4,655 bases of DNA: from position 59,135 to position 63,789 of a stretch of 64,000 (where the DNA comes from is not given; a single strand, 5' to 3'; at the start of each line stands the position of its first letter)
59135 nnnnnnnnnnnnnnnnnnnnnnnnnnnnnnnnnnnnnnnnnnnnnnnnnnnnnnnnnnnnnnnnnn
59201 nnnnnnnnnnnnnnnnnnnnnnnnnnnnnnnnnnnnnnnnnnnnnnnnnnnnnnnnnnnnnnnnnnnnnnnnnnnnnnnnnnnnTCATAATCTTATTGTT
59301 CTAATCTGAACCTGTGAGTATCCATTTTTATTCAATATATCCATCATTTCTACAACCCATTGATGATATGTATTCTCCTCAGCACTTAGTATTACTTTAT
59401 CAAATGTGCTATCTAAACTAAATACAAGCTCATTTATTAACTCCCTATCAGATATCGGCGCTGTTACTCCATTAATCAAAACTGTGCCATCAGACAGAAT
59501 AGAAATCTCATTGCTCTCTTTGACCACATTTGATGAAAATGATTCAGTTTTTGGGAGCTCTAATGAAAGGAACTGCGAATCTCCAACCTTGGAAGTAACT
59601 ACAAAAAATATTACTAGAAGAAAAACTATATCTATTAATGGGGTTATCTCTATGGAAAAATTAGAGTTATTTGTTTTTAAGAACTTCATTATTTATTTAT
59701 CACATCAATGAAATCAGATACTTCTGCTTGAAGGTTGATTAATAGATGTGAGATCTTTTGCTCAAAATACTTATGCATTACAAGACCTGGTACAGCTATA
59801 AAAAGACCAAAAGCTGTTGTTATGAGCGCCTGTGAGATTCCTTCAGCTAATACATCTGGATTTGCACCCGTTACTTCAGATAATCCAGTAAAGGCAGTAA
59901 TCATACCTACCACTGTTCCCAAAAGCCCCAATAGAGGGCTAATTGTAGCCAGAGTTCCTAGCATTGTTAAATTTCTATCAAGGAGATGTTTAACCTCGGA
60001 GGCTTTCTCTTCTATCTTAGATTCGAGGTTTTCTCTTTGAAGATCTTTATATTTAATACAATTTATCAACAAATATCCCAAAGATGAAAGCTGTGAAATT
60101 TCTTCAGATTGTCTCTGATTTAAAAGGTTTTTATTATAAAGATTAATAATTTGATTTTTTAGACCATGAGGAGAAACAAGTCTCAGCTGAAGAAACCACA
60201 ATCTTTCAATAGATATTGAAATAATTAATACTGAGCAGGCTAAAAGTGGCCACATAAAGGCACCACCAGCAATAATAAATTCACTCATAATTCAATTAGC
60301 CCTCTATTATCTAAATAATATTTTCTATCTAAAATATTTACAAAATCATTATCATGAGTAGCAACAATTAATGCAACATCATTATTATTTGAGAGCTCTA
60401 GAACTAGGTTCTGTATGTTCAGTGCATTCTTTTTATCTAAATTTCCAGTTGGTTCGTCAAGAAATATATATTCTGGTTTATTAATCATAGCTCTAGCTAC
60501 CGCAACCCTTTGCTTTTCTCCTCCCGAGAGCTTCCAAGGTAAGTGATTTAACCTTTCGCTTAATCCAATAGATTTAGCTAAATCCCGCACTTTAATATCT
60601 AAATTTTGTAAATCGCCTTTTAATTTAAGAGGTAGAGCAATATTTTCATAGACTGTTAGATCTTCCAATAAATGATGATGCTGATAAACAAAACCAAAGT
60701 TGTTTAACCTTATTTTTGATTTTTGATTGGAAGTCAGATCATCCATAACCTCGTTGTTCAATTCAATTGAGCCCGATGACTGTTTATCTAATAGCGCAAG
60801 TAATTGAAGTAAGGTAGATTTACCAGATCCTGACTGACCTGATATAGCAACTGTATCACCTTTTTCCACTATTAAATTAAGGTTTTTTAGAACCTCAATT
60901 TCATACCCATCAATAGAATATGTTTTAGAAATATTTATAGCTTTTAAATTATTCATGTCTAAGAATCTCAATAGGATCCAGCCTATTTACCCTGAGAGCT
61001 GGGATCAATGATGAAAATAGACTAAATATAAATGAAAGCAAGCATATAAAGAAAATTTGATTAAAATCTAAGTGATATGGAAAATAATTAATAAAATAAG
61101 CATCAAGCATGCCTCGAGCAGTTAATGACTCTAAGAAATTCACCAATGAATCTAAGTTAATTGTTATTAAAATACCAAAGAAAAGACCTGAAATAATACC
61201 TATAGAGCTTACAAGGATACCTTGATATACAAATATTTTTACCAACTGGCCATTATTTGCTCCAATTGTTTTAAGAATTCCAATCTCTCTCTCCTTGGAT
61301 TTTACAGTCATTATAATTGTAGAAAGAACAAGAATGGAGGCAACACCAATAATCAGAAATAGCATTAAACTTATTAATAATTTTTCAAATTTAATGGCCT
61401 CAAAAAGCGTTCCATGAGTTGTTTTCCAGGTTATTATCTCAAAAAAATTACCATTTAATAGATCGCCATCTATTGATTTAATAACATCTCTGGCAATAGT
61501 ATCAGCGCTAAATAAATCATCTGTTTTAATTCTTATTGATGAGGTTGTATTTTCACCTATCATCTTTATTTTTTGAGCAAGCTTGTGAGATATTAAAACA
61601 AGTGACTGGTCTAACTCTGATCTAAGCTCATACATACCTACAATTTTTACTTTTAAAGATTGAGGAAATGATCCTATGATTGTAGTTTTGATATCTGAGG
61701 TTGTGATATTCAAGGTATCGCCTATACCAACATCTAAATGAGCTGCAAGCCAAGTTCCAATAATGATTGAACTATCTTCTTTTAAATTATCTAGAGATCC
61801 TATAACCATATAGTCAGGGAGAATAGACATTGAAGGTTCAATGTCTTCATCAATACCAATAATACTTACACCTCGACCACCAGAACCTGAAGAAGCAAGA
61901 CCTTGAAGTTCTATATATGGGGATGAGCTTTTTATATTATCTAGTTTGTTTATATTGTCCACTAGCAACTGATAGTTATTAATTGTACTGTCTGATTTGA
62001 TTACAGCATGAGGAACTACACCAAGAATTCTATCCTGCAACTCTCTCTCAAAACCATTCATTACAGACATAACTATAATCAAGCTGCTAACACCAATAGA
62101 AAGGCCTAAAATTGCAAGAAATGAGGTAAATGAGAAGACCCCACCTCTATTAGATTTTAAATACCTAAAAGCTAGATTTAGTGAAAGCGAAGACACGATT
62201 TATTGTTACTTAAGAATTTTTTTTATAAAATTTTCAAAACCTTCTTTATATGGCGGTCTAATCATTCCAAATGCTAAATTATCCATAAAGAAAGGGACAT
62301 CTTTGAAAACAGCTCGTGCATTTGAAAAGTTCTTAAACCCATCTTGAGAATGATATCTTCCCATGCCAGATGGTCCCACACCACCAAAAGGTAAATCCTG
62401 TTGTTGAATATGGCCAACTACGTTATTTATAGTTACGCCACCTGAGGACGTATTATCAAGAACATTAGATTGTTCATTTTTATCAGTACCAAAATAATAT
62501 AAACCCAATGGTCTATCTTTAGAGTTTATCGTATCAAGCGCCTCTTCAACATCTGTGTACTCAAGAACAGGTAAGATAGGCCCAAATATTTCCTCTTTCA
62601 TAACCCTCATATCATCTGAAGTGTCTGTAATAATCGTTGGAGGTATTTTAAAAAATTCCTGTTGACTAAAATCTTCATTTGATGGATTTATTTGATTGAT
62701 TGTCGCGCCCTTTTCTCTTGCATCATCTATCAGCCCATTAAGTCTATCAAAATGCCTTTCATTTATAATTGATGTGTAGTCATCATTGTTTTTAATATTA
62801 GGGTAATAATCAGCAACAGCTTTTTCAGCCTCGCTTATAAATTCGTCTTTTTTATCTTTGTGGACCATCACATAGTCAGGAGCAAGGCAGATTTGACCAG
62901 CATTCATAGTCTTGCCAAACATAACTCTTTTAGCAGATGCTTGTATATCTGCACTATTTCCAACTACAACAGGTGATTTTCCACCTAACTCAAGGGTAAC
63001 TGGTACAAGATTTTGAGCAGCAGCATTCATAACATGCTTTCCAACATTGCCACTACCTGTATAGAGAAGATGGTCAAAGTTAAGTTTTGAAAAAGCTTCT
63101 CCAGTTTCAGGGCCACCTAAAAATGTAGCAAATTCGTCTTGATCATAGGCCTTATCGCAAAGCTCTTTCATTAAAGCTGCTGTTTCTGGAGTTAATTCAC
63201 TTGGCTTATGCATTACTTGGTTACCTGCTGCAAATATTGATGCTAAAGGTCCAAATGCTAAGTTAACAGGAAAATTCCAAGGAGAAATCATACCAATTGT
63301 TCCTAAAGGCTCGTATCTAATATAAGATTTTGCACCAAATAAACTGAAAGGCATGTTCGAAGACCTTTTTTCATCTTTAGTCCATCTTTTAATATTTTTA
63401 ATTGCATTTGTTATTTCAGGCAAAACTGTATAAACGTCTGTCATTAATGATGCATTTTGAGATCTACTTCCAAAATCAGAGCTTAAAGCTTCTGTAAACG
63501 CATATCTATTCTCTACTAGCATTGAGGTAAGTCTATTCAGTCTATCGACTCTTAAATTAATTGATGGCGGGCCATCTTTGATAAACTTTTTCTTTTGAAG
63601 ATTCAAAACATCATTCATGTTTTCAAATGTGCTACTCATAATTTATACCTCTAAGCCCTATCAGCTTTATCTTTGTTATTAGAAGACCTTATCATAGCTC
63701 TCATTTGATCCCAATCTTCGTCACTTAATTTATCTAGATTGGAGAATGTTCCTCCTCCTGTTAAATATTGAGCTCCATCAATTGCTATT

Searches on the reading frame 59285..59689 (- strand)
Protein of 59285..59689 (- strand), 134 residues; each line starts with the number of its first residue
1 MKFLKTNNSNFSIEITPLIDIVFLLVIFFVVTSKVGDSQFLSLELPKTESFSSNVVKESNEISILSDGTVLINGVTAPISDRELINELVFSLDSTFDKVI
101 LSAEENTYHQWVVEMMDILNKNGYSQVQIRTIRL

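Call 37: search_protein_families(library=pfam, proteins=[window:59285-59689:-], max_evalue=0.00001)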
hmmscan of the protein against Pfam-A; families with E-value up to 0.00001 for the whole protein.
window:59285-59689:- (134 aa): 1 family
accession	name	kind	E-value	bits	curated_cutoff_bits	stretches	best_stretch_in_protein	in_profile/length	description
PF02472.21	ExbD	-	5.8e-24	85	25.4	1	9-131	4-125/128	Biopolymer transport protein ExbD/TolR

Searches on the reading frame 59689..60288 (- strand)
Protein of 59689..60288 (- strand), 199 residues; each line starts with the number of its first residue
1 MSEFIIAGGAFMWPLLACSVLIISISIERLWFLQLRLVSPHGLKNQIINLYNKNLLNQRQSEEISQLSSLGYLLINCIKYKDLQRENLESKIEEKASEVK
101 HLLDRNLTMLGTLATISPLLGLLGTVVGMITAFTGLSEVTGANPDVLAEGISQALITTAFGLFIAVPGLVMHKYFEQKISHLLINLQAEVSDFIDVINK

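Call 37: search_protein_families(library=pfam, proteins=[window:59689-60288:-], max_evalue=0.00001)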
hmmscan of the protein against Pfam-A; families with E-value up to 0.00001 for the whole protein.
window:59689-60288:- (199 aa): 1 family
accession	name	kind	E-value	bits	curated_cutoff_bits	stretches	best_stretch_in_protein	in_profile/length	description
PF01618.21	MotA_ExbB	-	6e-31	107.3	22.9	1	81-186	20-125/127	MotA/TolQ/ExbB proton channel family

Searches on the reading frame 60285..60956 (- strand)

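Call 37: search_protein_families(library=pfam, proteins=[window:60285-60956:-], max_evalue=0.00001)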
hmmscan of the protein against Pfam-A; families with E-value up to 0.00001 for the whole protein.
window:60285-60956:- (223 aa): 3 families
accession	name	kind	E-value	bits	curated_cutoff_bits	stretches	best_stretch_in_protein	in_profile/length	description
PF00005.33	ABC_tran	-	7.5e-32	111.2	25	1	23-170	1-136/137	ABC transporter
PF02463.25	SMC_N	-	1.5e-07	31.5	40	1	34-212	25-208/220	RecF/RecN/SMC N terminal domain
PF13304.12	AAA_21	-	9.1e-06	26.4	27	0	37-57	3-26/304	AAA domain, putative AbiEii toxin, Type IV TA system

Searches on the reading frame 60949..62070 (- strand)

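Call 37: search_protein_families(library=pfam, proteins=[window:60949-62070:-], max_evalue=0.00001)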
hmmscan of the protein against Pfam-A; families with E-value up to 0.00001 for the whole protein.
window:60949-62070:- (373 aa): 1 family
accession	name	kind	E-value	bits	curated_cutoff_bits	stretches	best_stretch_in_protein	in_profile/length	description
PF02687.27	FtsX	-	5.8e-16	59.1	25.5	1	235-366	2-120/120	FtsX-like permease C-terminal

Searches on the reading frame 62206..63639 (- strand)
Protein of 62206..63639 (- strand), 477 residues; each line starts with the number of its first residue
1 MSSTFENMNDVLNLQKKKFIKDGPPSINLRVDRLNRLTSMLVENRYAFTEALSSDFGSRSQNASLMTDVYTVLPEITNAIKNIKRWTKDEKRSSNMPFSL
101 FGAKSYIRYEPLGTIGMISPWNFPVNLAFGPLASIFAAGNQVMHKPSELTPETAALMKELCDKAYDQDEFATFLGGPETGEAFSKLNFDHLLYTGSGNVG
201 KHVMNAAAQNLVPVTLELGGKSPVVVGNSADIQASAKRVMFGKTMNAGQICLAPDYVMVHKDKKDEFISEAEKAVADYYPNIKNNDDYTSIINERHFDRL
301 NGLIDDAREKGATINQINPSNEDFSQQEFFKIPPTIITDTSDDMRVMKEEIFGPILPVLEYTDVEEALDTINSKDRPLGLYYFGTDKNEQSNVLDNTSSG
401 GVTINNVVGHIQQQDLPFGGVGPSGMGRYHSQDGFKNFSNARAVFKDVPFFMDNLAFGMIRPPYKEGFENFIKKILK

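Call 37: search_protein_families(library=pfam, proteins=[window:62206-63639:-], max_evalue=0.00001)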
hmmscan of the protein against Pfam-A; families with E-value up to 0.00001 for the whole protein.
window:62206-63639:- (477 aa): 1 family
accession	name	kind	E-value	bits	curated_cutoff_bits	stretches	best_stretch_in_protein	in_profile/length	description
PF00171.27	Aldedh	-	4.6e-88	296.2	23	1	28-444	51-461/461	Aldehyde dehydrogenase family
